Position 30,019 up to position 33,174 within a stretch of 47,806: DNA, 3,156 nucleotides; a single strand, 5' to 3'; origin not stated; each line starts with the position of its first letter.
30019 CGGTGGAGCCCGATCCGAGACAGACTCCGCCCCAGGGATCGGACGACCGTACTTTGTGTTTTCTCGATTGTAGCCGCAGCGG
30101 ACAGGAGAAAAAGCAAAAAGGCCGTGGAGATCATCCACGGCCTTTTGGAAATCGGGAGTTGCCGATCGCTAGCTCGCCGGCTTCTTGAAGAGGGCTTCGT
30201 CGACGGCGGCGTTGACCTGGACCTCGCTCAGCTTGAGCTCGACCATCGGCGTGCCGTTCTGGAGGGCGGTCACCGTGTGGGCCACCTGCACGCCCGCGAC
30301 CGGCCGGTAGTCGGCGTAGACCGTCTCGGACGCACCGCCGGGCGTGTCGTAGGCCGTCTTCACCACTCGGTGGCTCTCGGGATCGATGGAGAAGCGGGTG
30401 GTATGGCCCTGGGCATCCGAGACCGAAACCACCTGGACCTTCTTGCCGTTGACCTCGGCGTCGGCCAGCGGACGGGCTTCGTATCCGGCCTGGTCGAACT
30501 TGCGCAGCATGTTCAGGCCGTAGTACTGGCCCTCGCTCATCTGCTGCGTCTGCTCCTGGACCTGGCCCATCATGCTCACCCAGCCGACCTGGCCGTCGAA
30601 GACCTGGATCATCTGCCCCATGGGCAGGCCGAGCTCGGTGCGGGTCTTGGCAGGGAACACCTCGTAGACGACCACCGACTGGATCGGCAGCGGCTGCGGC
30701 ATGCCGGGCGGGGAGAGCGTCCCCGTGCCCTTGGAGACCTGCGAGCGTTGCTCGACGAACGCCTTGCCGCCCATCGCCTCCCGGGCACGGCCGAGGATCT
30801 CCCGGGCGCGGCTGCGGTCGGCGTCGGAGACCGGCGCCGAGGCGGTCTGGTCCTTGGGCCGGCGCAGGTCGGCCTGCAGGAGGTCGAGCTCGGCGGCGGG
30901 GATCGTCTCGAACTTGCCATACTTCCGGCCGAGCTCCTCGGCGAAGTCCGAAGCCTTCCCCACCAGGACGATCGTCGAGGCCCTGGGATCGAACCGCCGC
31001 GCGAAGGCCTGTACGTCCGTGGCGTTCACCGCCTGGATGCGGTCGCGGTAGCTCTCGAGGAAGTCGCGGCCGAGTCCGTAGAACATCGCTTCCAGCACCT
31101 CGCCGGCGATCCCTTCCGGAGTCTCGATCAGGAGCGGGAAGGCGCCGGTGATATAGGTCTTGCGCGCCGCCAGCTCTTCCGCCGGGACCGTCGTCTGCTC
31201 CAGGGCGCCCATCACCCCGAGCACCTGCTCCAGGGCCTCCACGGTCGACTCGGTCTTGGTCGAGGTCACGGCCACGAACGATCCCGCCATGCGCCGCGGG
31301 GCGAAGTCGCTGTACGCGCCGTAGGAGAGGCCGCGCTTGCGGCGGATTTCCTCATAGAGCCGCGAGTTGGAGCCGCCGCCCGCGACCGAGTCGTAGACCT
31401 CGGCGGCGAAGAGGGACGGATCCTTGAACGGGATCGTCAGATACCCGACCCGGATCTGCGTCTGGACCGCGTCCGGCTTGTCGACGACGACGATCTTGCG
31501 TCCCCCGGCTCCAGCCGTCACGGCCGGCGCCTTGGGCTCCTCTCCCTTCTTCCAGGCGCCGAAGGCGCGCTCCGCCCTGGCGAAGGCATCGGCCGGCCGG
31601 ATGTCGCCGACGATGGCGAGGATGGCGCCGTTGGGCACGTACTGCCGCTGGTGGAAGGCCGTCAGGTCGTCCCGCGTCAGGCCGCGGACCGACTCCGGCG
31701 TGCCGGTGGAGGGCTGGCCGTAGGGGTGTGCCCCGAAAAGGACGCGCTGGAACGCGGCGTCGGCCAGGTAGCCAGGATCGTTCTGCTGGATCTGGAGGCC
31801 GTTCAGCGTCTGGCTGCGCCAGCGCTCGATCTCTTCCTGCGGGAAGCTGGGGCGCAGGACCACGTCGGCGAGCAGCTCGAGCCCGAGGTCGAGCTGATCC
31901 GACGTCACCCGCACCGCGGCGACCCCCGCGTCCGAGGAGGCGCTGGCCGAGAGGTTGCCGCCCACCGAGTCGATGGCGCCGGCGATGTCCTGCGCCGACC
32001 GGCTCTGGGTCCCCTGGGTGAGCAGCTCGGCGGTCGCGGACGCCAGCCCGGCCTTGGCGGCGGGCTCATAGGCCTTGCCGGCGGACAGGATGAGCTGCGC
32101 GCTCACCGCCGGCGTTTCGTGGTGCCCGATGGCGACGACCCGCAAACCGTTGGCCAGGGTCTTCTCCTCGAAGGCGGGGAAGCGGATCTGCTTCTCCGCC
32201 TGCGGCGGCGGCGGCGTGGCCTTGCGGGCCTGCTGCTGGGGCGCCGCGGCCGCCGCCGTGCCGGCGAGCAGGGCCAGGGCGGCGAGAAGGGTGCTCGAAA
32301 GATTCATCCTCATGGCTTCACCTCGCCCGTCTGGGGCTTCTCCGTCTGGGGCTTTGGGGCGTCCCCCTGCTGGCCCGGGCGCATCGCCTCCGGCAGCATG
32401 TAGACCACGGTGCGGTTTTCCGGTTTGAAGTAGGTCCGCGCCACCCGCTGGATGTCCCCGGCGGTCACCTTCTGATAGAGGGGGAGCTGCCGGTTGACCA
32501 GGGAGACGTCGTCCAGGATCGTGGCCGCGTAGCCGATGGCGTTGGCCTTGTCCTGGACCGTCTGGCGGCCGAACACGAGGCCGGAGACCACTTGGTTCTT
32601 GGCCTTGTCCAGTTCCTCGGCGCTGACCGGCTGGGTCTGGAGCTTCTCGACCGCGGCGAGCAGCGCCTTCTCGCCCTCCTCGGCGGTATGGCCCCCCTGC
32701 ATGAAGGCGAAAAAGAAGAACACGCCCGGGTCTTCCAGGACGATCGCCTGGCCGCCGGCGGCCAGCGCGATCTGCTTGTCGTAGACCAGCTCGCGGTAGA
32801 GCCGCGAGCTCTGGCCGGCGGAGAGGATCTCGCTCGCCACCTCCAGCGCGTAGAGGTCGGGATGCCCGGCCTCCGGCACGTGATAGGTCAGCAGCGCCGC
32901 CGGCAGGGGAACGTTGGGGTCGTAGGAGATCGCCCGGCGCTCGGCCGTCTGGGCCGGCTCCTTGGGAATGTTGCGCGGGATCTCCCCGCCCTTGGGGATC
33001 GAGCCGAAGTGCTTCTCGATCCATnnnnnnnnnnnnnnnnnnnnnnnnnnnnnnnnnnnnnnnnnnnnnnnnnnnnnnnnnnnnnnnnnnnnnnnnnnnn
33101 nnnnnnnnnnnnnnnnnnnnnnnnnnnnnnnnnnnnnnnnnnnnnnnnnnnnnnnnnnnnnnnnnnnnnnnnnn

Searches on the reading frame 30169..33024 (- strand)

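Call 9: search_protein_families(library=pfam, proteins=[window:30169-33024:-], max_evalue=0.01)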
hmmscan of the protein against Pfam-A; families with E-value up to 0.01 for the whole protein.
window:30169-33024:- (951 aa): 2 families
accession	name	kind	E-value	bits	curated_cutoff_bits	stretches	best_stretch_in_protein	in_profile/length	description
PF05193.26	Peptidase_M16_C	-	2.4e-30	106.2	23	1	449-622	2-178/181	Peptidase M16 inactive domain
PF00675.25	Peptidase_M16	-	3.8e-16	59.7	22.3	1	296-417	2-123/149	Insulinase (Peptidase family M16)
